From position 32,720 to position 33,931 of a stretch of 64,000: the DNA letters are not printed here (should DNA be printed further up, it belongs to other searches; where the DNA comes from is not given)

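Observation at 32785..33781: Strong promoter plus perfect 24-bp operator palindrome driving a truncated ABC-exporter-like gene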

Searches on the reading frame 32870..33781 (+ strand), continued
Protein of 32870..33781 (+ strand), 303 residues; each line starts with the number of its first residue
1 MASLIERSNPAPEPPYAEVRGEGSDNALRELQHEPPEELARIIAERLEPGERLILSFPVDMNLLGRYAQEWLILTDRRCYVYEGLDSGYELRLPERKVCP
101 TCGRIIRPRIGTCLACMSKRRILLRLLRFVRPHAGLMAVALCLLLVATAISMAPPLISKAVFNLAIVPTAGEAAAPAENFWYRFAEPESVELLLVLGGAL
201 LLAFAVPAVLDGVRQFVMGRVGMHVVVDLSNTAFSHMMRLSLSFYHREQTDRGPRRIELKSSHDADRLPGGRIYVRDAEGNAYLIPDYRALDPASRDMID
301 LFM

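Call 21: find_homologous_proteins(query=P0019, max_evalue=1e-20)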
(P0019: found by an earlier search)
Query P0019 (790 aa): 1554 proteins with E <= 1e-20 among 8000 candidates; the best 120 are listed.
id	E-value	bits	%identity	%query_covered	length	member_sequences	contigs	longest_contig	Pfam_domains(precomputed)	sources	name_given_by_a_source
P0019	0.0e+0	1763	100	100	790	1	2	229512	PF00005.34,PF00664.29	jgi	jgi:ATP-binding cassette subfamily B protein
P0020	0.0e+0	1227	70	100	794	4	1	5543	PF00005.34,PF00664.29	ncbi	-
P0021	0.0e+0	1204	69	98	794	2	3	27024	PF00005.34,PF00664.29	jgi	-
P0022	0.0e+0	1172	67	99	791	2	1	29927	PF00005.34,PF00664.29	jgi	-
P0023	0.0e+0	1153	66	99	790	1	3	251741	PF00005.34,PF00664.29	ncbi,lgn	-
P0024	0.0e+0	1147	66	98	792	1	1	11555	PF00005.34,PF00664.29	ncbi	ncbi:MAG: ABC transporter ATP-binding protein [Candidatus Brocadiia bacterium]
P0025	0.0e+0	1136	65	99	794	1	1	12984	PF00005.34,PF00664.29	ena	-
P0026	0.0e+0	1131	66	98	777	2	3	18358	PF00005.34,PF00664.29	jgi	-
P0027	0.0e+0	1128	64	100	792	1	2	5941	PF00005.34,PF00664.29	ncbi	-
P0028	0.0e+0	1127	65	98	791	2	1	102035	PF00005.34,PF00664.29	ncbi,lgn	-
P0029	0.0e+0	1121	64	98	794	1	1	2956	PF00005.34,PF00664.29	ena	-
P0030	0.0e+0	1117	65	100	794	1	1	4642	PF00005.34,PF00664.29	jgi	jgi:ATP-binding cassette subfamily B protein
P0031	0.0e+0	1115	65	98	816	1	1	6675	PF00005.34,PF00664.29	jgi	-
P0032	0.0e+0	1113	65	100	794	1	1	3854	PF00005.34,PF00664.29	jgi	jgi:ATP-binding cassette subfamily B protein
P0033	0.0e+0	1107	62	99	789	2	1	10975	PF00005.34,PF00664.29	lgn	-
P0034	0.0e+0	1104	63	98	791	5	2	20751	PF00005.34,PF00664.29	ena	-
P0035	0.0e+0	1102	65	97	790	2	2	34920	PF00005.34,PF00664.29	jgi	-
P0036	0.0e+0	1102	64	98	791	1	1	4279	PF00005.34,PF00664.29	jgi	jgi:ATP-binding cassette subfamily B protein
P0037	0.0e+0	1094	62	99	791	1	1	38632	PF00005.34,PF00664.29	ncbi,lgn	-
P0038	0.0e+0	1091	63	99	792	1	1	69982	PF00005.34,PF00664.29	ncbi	ncbi:MAG: ABC transporter ATP-binding protein [Candidatus Brocadiia bacterium]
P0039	0.0e+0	1078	62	99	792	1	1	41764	PF00005.34,PF00664.29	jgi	-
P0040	0.0e+0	1064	63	97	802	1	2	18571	PF00005.34,PF00664.29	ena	-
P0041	0.0e+0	1057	61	99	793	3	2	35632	PF00005.34,PF00664.29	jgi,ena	-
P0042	0.0e+0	1012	59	97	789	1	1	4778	PF00005.34,PF00664.29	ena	-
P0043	2.3e-296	1003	58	99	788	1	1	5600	PF00005.34,PF00664.29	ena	-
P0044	8.9e-294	995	57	99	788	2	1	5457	PF00005.34,PF00664.29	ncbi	-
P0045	1.1e-292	991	84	69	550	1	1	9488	PF00005.34,PF00664.29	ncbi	ncbi:MAG: hypothetical protein AMK73_04195, partial [Planctomycetes bacterium SM23_32]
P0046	2.0e-234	798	75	61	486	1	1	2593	PF00005.34,PF00664.29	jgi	jgi:ATP-binding cassette subfamily B protein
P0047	1.9e-233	795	72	63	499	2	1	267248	PF00005.34,PF00664.29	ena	-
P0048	1.7e-222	759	37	76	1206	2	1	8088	PF00005.34,PF13401.13,PF02463.26,PF13191.13,PF00664.29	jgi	jgi:ATP-binding cassette subfamily B protein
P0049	2.0e-222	759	37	74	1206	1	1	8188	PF01935.24,PF13604.13,PF00005.34,PF13401.13,PF02463.26,PF13191.13,PF00664.29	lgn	-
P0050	1.4e-217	743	40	66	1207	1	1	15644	PF00005.34,PF13401.13,PF02463.26,PF13191.13,PF00664.29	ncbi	-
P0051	4.9e-217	741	46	97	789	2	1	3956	PF00005.34,PF00664.29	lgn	-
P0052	2.6e-214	732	71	62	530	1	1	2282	PF00005.34,PF02463.26,PF00664.29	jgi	-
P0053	1.9e-212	726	46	95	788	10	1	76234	PF00005.34,PF00664.29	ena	-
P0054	1.8e-210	719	47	93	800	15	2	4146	PF00005.34,PF00664.29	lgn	-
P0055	1.3e-209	716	46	96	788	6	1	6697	PF00005.34,PF00664.29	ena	-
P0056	1.1e-206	707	46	93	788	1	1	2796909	PF00005.34,PF00664.29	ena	-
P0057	1.1e-205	703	37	74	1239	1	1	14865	PF00005.34,PF13555.13,PF02463.26,PF00664.29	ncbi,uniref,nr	ncbi:ABC transporter ATP-binding protein [Streptomyces sp. SID5910]|uniref:ABC transporter transmemb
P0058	1.2e-205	703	37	74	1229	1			PF00005.34,PF13555.13,PF02463.26,PF00664.29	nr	nr:ABC transporter ATP-binding protein [Streptomyces sp. SID5910]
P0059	2.7e-205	702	39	66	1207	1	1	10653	PF06414.19,PF00005.34,PF13555.13,PF02463.26,PF00664.29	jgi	jgi:ATP-binding cassette subfamily B protein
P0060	4.8e-205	701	47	96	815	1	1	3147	PF00005.34,PF14470.13,PF00664.29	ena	-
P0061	5.2e-204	698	39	66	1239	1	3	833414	PF00005.34,PF13555.13,PF02463.26,PF00664.29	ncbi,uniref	ncbi:ABC transporter ATP-binding protein [Streptomyces flaveolus]|uniref:ABC transporter ATP-binding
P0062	1.3e-203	696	40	66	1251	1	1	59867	PF00005.34,PF13555.13,PF02463.26,PF00664.29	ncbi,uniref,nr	ncbi:ABC transporter ATP-binding protein [Streptomyces sp. JHA26]|uniref:ABC transporter ATP-binding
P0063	1.4e-203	696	39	66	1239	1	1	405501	PF06414.19,PF00005.34,PF13555.13,PF02463.26,PF00664.29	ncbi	ncbi:ABC transporter ATP-binding protein [Streptomyces sp. NPDC003719]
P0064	1.5e-203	696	37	74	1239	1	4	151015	PF00005.34,PF13555.13,PF02463.26,PF00664.29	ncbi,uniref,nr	ncbi:ABC transporter ATP-binding protein [Streptomyces solaniscabiei]|uniref:ABC transporter ATP-bin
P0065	1.5e-203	696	40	66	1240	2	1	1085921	PF06414.19,PF00005.34,PF13555.13,PF13401.13,PF02463.26,PF00664.29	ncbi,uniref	ncbi:ABC transporter ATP-binding protein [Streptomyces sp. NPDC003717]|uniref:ABC transporter ATP-bi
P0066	1.6e-203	696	39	66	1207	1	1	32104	PF00005.34,PF13555.13,PF02463.26,PF00664.29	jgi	jgi:ATP-binding cassette subfamily B protein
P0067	1.9e-203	696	39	66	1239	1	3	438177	PF06414.19,PF00005.34,PF13555.13,PF02463.26,PF00664.29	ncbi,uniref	ncbi:ABC transporter ATP-binding protein [Streptomyces sp. NPDC003470]|uniref:ABC transporter ATP-bi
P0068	2.3e-203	696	38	66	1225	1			PF00005.34,PF13555.13,PF13401.13,PF02463.26,PF00664.29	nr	nr:ABC transporter ATP-binding protein [Streptomyces sp. SID9913]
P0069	2.4e-203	695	36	74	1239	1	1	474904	PF00005.34,PF13555.13,PF02463.26,PF00664.29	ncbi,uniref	ncbi:ABC transporter ATP-binding protein [Streptomyces flaveolus]|uniref:ABC transporter ATP-binding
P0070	6.7e-203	694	37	73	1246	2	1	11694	PF00005.34,PF13555.13,PF02463.26,PF00664.29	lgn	-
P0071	1.0e-202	693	37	73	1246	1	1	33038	PF00005.34,PF13555.13,PF02463.26,PF00664.29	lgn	-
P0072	1.1e-202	693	39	66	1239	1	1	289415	PF00005.34,PF13555.13,PF02463.26,PF00664.29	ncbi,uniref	ncbi:ABC transporter ATP-binding protein [Streptomyces flaveolus]|uniref:ABC transporter ATP-binding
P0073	1.1e-202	693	38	66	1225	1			PF00005.34,PF13555.13,PF13401.13,PF02463.26,PF00664.29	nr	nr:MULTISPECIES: ABC transporter ATP-binding protein [unclassified Streptomyces]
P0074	1.2e-202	693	39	66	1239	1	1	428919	PF00005.34,PF13555.13,PF02463.26,PF00664.29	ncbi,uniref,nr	ncbi:ABC transporter ATP-binding protein [Streptomyces flaveolus]|uniref:ABC transporter ATP-binding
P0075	1.3e-202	693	39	66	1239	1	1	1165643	PF00005.34,PF13555.13,PF02463.26,PF00664.29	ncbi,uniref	ncbi:ABC transporter ATP-binding protein [Streptomyces flaveolus]|uniref:ABC transporter ATP-binding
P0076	1.6e-202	693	39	66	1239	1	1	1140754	PF00005.34,PF13555.13,PF02463.26,PF00664.29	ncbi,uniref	ncbi:ABC transporter ATP-binding protein [Streptomyces flaveolus]|uniref:ABC transporter ATP-binding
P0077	1.8e-202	693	39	66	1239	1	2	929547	PF00005.34,PF13555.13,PF02463.26,PF00664.29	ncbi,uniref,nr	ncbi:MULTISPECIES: ABC transporter ATP-binding protein [Streptomyces]|uniref:ABC transporter ATP-bin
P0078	2.0e-202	692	40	66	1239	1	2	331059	PF06414.19,PF00005.34,PF13555.13,PF02463.26,PF00664.29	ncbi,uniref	ncbi:ABC transporter ATP-binding protein [Streptomyces sp. NPDC006367]|uniref:ABC transporter ATP-bi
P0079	2.0e-202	692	39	66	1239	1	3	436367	PF00005.34,PF13555.13,PF02463.26,PF00664.29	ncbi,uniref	ncbi:ABC transporter ATP-binding protein [Streptomyces flaveolus]|uniref:ABC transporter ATP-binding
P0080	2.4e-202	692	38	74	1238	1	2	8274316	PF00005.34,PF13555.13,PF02463.26,PF13481.13,PF00664.29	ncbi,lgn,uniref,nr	ncbi:ABC transporter ATP-binding protein/permease [Streptomyces sp. NBC_00234]|uniref:ABC transporte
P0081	2.8e-202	692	39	66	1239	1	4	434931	PF00005.34,PF13555.13,PF02463.26,PF00664.29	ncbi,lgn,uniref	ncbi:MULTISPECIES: ABC transporter ATP-binding protein [Streptomyces]|uniref:ABC transporter ATP-bin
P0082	3.1e-202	692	39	73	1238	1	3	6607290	PF06414.19,PF00005.34,PF13555.13,PF02463.26,PF13481.13,PF00664.29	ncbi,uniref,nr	ncbi:ABC transporter ATP-binding protein [Streptomyces fulvorobeus]|uniref:ABC transporter ATP-bindi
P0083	3.7e-202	692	36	74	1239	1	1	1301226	PF00005.34,PF13555.13,PF02463.26,PF00664.29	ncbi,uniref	ncbi:ABC transporter ATP-binding protein [Streptomyces flaveolus]|uniref:ABC transporter ATP-binding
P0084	3.8e-202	692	36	74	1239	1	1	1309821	PF00005.34,PF13555.13,PF02463.26,PF00664.29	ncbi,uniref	ncbi:ABC transporter ATP-binding protein [Streptomyces flaveolus]|uniref:ABC transporter ATP-binding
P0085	3.8e-202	692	37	73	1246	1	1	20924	PF00005.34,PF13555.13,PF02463.26,PF00664.29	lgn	-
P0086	4.4e-202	691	37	73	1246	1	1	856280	PF00005.34,PF13555.13,PF02463.26,PF00664.29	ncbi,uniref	ncbi:ABC transporter ATP-binding protein [Streptomyces sp. NPDC096323]|uniref:ABC transporter ATP-bi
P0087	5.7e-202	691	38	66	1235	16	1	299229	PF00005.34,PF13555.13,PF02463.26,PF00664.29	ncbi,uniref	ncbi:ABC transporter ATP-binding protein [Streptomyces sp. NPDC101219]|uniref:ABC transporter ATP-bi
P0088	8.7e-202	690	38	73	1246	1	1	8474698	PF00005.34,PF13555.13,PF02463.26,PF00664.29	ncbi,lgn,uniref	ncbi:ABC transporter ATP-binding protein/permease [Streptomyces sp. NBC_00464]|uniref:ABC transporte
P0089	1.2e-201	690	37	74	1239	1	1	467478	PF00005.34,PF13555.13,PF02463.26,PF00664.29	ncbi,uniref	ncbi:ABC transporter ATP-binding protein [Streptomyces sp. NPDC093586]|uniref:ABC transporter ATP-bi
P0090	2.1e-201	689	38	66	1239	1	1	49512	PF00005.34,PF13555.13,PF02463.26,PF00664.29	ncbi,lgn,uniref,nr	ncbi:ABC transporter ATP-binding protein [Streptomyces sp. SCL15-6]|uniref:ABC transporter ATP-bindi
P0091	2.1e-201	689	45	96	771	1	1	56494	PF00005.34,PF00664.29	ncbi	ncbi:ABC transporter ATP-binding protein [Natronospora cellulosivora (SeqCode)]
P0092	2.2e-201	689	38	73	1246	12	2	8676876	PF00005.34,PF13555.13,PF02463.26,PF13481.13,PF00664.29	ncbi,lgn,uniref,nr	ncbi:ABC transporter ATP-binding protein/permease [Streptomyces brevispora]|uniref:ABC transporter A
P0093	2.3e-201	689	38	73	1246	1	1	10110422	PF00005.34,PF13555.13,PF02463.26,PF00664.29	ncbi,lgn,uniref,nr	ncbi:ABC transporter ATP-binding protein [Streptomyces sp. NBC_01022]|uniref:ABC transporter ATP-bin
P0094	3.0e-201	689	39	66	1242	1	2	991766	PF06414.19,PF00005.34,PF13555.13,PF13401.13,PF03193.23,PF02463.26,PF00664.29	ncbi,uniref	ncbi:ABC transporter ATP-binding protein [Streptomyces sp. NPDC017673]|uniref:ABC transporter ATP-bi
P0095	3.3e-201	688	39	66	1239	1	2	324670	PF06414.19,PF00005.34,PF13555.13,PF02463.26,PF00664.29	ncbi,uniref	ncbi:ABC transporter ATP-binding protein [Streptomyces cinereospinus]|uniref:ABC transporter ATP-bin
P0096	3.4e-201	688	38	73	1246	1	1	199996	PF00005.34,PF13555.13,PF02463.26,PF00664.29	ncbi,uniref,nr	ncbi:ABC transporter ATP-binding protein [Streptomyces sp. BE230]|uniref:ABC transporter ATP-binding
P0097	1.6e-200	686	38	73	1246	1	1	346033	PF00005.34,PF13555.13,PF02463.26,PF00664.29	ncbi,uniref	ncbi:ABC transporter ATP-binding protein [Streptomyces sp. NPDC048211]|uniref:ABC transporter ATP-bi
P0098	1.7e-200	686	40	66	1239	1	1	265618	PF06414.19,PF00005.34,PF13555.13,PF13401.13,PF02463.26,PF00664.29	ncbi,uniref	ncbi:ABC transporter ATP-binding protein [Streptomyces sp. NPDC052676]|uniref:ABC transporter ATP-bi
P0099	1.7e-200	686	38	73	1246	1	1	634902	PF00005.34,PF13555.13,PF02463.26,PF00664.29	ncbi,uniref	ncbi:ABC transporter ATP-binding protein [Streptomyces sp. NPDC059651]|uniref:ABC transporter ATP-bi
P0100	3.4e-200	685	38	72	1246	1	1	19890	PF06414.19,PF00005.34,PF13555.13,PF02463.26,PF00664.29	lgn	-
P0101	3.5e-200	685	39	64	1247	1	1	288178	PF06414.19,PF00005.34,PF13555.13,PF13401.13,PF02463.26,PF00664.29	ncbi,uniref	ncbi:ABC transporter ATP-binding protein [Streptomyces sp. NPDC052701]|uniref:ABC transporter ATP-bi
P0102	3.9e-200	685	38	73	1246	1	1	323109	PF00005.34,PF13555.13,PF02463.26,PF00664.29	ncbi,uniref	ncbi:ABC transporter ATP-binding protein [Streptomyces sp. NPDC050529]|uniref:ABC transporter ATP-bi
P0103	4.1e-200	685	38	73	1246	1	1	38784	PF00005.34,PF13555.13,PF02463.26,PF13481.13,PF00664.29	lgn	-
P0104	4.5e-200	685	39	64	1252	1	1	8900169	PF06414.19,PF00005.34,PF13555.13,PF02463.26,PF00664.29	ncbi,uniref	ncbi:ABC transporter ATP-binding protein [Streptomyces sp. HUAS TT7]|uniref:ABC transporter ATP-bind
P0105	5.9e-200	684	37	74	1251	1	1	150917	PF00005.34,PF13555.13,PF02463.26,PF00664.29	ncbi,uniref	ncbi:ABC transporter ATP-binding protein [Streptomyces sp. NPDC056930]|uniref:ABC transporter ATP-bi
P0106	6.2e-200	684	37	73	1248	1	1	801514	PF06414.19,PF00005.34,PF13555.13,PF02463.26,PF00664.29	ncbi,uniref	ncbi:ABC transporter ATP-binding protein [Streptomyces sp. NPDC050485]|uniref:ABC transporter ATP-bi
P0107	6.9e-200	684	38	73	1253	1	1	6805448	PF06414.19,PF00005.34,PF13555.13,PF02463.26,PF13481.13,PF00664.29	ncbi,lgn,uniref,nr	ncbi:ABC transporter ATP-binding protein [Streptomyces sp. NBC_00525]|uniref:ABC transporter ATP-bin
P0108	6.9e-200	684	37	73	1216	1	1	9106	PF00005.34,PF13555.13,PF02463.26,PF13481.13,PF00664.29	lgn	-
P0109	7.5e-200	684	38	72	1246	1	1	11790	PF06414.19,PF00005.34,PF13555.13,PF02463.26,PF00664.29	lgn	-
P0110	9.7e-200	684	38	71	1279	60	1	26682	PF00005.34,PF13555.13,PF13401.13,PF02463.26,PF13481.13,PF00664.29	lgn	-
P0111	1.1e-199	683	37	73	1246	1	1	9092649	PF00005.34,PF13555.13,PF02463.26,PF13481.13,PF00664.29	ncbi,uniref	ncbi:ABC transporter ATP-binding protein [Streptomyces sp. LN549]|uniref:ABC transporter ATP-binding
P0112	1.5e-199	683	37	73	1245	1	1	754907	PF00005.34,PF13555.13,PF02463.26,PF00664.29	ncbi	ncbi:ABC transporter ATP-binding protein [Streptomyces sp. NPDC002666]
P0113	1.6e-199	683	44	95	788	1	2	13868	PF00005.34,PF00664.29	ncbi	ncbi:MAG: ABC transporter ATP-binding protein [Halanaerobiaceae bacterium]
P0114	1.6e-199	683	37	73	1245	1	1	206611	PF00005.34,PF13555.13,PF02463.26,PF13481.13,PF00664.29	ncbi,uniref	ncbi:ABC transporter ATP-binding protein [Streptomyces sp. NPDC002809]|uniref:ABC transporter ATP-bi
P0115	1.9e-199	683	38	73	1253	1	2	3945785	PF00005.34,PF13555.13,PF02463.26,PF13481.13,PF00664.29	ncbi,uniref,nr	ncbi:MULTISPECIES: ABC transporter ATP-binding protein [unclassified Streptomyces]|uniref:ABC transp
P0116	2.2e-199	682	37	75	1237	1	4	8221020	PF06414.19,PF00005.34,PF13555.13,PF02463.26,PF00664.29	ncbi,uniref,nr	ncbi:ABC transporter ATP-binding protein [Streptomyces beijiangensis]|uniref:ABC transporter ATP-bin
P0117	3.2e-199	682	38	72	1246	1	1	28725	PF06414.19,PF00005.34,PF13555.13,PF02463.26,PF00664.29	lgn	-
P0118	3.2e-199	682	37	73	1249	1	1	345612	PF00005.34,PF13555.13,PF02463.26,PF00664.29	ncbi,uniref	ncbi:ABC transporter ATP-binding protein [Streptomyces sp. NPDC087218]|uniref:ABC transporter ATP-bi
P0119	4.1e-199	682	38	73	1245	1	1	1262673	PF00005.34,PF13555.13,PF02463.26,PF13481.13,PF00664.29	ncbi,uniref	ncbi:ABC transporter ATP-binding protein [Streptomyces sp. NPDC087901]|uniref:ABC transporter ATP-bi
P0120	4.2e-199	681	37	73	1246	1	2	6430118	PF00005.34,PF13555.13,PF02463.26,PF13481.13,PF00664.29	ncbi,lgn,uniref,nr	ncbi:ATP-binding cassette subfamily B protein [Streptomyces brevispora]|uniref:ATP-binding cassette 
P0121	4.3e-199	681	37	73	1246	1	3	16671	PF00005.34,PF13555.13,PF02463.26,PF00664.29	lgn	-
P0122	4.4e-199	681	37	73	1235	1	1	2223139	PF06414.19,PF00005.34,PF13555.13,PF02463.26,PF13481.13,PF00664.29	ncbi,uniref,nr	ncbi:ABC transporter ATP-binding protein [Streptomyces sp. NBC_01481]|uniref:ABC transporter ATP-bin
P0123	4.5e-199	681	37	73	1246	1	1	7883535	PF00005.34,PF13555.13,PF13401.13,PF02463.26,PF13481.13,PF00664.29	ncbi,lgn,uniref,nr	ncbi:ABC transporter ATP-binding protein [Streptomyces brevispora]|uniref:ABC transporter ATP-bindin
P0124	5.2e-199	681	39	65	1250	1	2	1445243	PF06414.19,PF00005.34,PF13555.13,PF13401.13,PF02463.26,PF00664.29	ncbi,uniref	ncbi:ABC transporter ATP-binding protein [Streptomyces sp. NPDC059928]|uniref:ABC transporter ATP-bi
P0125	5.5e-199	681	37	73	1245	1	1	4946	PF00005.34,PF13555.13,PF02463.26,PF13481.13,PF00664.29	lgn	-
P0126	5.9e-199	681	37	73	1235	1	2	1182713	PF00005.34,PF13555.13,PF13401.13,PF02463.26,PF00664.29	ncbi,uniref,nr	ncbi:ABC transporter ATP-binding protein [Streptomyces pilosus]|uniref:ABC transporter ATP-binding p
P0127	5.9e-199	681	38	73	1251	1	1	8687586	PF00005.34,PF13555.13,PF02463.26,PF00664.29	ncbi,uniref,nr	ncbi:ABC transporter ATP-binding protein [Streptomyces atratus]|uniref:ABC transporter ATP-binding p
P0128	6.0e-199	681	38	73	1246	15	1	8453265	PF00005.34,PF13555.13,PF02463.26,PF13481.13,PF00664.29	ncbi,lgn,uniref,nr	ncbi:ABC transporter ATP-binding protein [Streptomyces sp. NBC_01013]|uniref:ABC transporter ATP-bin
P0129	6.0e-199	681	37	73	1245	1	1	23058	PF00005.34,PF13555.13,PF02463.26,PF13481.13,PF00664.29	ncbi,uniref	ncbi:ABC transporter ATP-binding protein [Streptomyces sp. NPDC005426]|uniref:ABC transporter ATP-bi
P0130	6.2e-199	681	38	73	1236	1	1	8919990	PF06414.19,PF00005.34,PF13555.13,PF13401.13,PF02463.26,PF00664.29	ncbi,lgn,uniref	ncbi:ABC transporter ATP-binding protein/permease [Streptomyces sp. NBC_00133]|uniref:ABC transporte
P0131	6.2e-199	681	38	64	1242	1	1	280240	PF06414.19,PF00005.34,PF13555.13,PF02463.26,PF00664.29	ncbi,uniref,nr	ncbi:ABC transporter ATP-binding protein [Streptomyces sp. A012304]|uniref:ABC transporter ATP-bindi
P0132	6.3e-199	681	39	65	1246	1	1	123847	PF06414.19,PF00005.34,PF13555.13,PF02463.26,PF00664.29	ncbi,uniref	ncbi:ABC transporter ATP-binding protein [Streptomyces sp. NPDC056682]|uniref:ABC transporter ATP-bi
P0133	6.4e-199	681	38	73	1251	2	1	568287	PF00005.34,PF13555.13,PF02463.26,PF13481.13,PF00664.29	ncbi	ncbi:ABC transporter ATP-binding protein [Streptomyces sp. NPDC002911]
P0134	6.5e-199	681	38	73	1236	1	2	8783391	PF06414.19,PF00005.34,PF13555.13,PF13401.13,PF02463.26,PF00664.29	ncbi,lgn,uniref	ncbi:ABC transporter ATP-binding protein/permease [Streptomyces sp. NBC_00210]|uniref:ABC transporte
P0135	6.7e-199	681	38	74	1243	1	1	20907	PF06414.19,PF00005.34,PF13555.13,PF13401.13,PF02463.26,PF00664.29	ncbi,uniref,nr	ncbi:ABC transporter ATP-binding protein [Streptomyces globisporus]|uniref:ABC transporter ATP-bindi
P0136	6.8e-199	681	39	63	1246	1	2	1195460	PF06414.19,PF00005.34,PF13555.13,PF02463.26,PF00664.29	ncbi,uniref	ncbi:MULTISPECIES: ABC transporter ATP-binding protein [unclassified Streptomyces]|uniref:ABC transp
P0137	7.0e-199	681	37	73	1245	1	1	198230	PF00005.34,PF13555.13,PF02463.26,PF13481.13,PF00664.29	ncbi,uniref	ncbi:ABC transporter ATP-binding protein [Streptomyces sp. NPDC005803]|uniref:ABC transporter ATP-bi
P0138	7.5e-199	681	37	73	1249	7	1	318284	PF00005.34,PF13555.13,PF02463.26,PF00664.29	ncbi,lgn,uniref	ncbi:ABC transporter ATP-binding protein [Streptomyces sp. NPDC005953]|uniref:ABC transporter ATP-bi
